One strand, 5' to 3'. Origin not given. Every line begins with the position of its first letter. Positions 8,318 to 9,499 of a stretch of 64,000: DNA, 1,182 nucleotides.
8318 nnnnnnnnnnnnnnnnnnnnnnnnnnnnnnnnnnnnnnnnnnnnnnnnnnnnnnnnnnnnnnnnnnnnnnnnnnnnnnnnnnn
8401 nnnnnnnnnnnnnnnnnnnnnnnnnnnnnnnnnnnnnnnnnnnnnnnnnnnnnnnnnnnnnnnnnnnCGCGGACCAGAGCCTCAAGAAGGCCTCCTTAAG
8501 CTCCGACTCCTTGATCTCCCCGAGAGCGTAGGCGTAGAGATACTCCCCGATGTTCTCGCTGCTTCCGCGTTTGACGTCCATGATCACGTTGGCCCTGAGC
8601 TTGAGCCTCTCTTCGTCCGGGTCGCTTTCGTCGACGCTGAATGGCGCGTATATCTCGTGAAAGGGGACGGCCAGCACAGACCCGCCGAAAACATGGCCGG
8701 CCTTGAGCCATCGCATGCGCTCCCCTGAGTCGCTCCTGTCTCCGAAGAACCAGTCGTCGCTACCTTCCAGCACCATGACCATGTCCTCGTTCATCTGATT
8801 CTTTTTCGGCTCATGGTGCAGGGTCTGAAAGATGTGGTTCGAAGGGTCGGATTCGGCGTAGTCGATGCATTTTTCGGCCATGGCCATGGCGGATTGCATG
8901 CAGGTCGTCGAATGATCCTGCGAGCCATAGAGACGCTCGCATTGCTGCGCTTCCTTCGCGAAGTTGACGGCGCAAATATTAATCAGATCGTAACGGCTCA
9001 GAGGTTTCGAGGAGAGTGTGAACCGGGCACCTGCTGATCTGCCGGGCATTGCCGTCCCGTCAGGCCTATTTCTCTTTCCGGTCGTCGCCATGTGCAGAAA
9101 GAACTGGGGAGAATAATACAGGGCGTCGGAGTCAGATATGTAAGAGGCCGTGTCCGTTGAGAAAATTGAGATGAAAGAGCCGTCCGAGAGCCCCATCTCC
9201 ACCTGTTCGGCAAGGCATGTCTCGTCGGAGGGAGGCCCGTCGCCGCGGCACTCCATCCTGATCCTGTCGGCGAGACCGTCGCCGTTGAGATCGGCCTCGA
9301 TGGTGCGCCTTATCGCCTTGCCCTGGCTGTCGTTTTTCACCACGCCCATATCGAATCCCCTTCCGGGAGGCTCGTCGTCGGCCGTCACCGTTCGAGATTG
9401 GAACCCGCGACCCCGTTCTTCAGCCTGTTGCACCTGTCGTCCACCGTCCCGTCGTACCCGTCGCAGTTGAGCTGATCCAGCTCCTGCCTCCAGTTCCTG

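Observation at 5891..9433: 1180-aa protein with C-terminal HEAT/PBS-lyase repeats and a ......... motif; ORF overlaps the upstream gene by 49 nt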

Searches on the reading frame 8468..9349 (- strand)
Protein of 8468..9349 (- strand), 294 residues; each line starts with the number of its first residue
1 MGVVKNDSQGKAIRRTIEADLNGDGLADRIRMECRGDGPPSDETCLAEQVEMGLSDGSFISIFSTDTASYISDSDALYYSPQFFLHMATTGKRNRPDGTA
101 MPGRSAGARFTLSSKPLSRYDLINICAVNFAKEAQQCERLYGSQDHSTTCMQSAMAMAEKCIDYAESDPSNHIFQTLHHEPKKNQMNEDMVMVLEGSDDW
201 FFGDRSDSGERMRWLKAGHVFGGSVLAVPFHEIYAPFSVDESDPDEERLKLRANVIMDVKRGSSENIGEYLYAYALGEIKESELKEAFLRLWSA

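Call 58: search_solved_structures(query=A5, max_evalue=10, show_alignments=3)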
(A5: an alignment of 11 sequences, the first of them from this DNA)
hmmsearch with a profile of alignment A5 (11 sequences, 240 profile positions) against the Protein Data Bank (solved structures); distinct sequences matched with E-value up to 10: 1.
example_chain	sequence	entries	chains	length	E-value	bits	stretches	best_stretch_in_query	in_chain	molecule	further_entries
2g80_A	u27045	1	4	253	0.23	14.3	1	168-234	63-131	Protein UTR4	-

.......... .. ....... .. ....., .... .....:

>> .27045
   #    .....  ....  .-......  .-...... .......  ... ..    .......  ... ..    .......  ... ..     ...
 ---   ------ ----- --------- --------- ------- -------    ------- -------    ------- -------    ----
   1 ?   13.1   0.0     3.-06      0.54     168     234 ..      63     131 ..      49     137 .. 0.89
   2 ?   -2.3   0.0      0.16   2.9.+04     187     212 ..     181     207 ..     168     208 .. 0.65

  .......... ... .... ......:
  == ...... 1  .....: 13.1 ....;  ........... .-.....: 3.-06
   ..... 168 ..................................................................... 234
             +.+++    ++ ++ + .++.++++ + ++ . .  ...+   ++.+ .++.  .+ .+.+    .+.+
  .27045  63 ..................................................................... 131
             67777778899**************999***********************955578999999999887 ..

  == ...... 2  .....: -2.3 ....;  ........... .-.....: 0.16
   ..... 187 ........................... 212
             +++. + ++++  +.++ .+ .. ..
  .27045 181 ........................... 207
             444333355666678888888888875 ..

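Call 59: search_protein_families(library=pfam, alignment_id=A5, max_evalue=10)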
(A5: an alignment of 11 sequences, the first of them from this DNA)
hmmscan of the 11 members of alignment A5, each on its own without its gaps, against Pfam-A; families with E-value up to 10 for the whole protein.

A. member 1, seq(294 aa): 2 families
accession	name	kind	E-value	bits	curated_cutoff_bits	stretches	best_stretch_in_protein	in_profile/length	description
PF04736.17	Eclosion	-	0.0097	16.1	25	1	117-162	4-45/61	Eclosion hormone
PF20738.2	Cin1_N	-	3.6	8.2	27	1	132-153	28-49/57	Cellophane-induced 1 (cin1) repeat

B. families by the number of members that match (of 11 scanned): 6 families
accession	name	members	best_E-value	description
PF01839.29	FG-GAP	3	0.011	FG-GAP repeat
PF04736.17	Eclosion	1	0.0097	Eclosion hormone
PF07104.16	DUF1366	1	0.033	Protein of unknown function (DUF1366)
PF15481.11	CPG4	1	0.19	Chondroitin proteoglycan 4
PF21865.2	TLN1-like_RS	1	0.26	Talin 1-like, rod segment domain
PF20738.2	Cin1_N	1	3.6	Cellophane-induced 1 (cin1) repeat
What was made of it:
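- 9110..9313 (-): Residues 13-80: a single FG-GAP-like beta unit. It carries the invariant loop D20-L-N22-G-D24-G-x-x-D28 (9266-9292) and the cysteine pair C34/C45. Pfam FG-GAP itself is below threshold, best E 0.011 in 3 of 11 members (call 59).
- On FG-GAP beta-propeller (integrin-alpha type): Best E is 0.011, in 3 of 11 members (call 59).
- Closest known: FG-GAP / FG-GAP_3. Different: Pfam FG-GAP is below threshold (call 59).
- No match to any catalytic family or solved structure, even at E<=10 (calls 58, 59).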
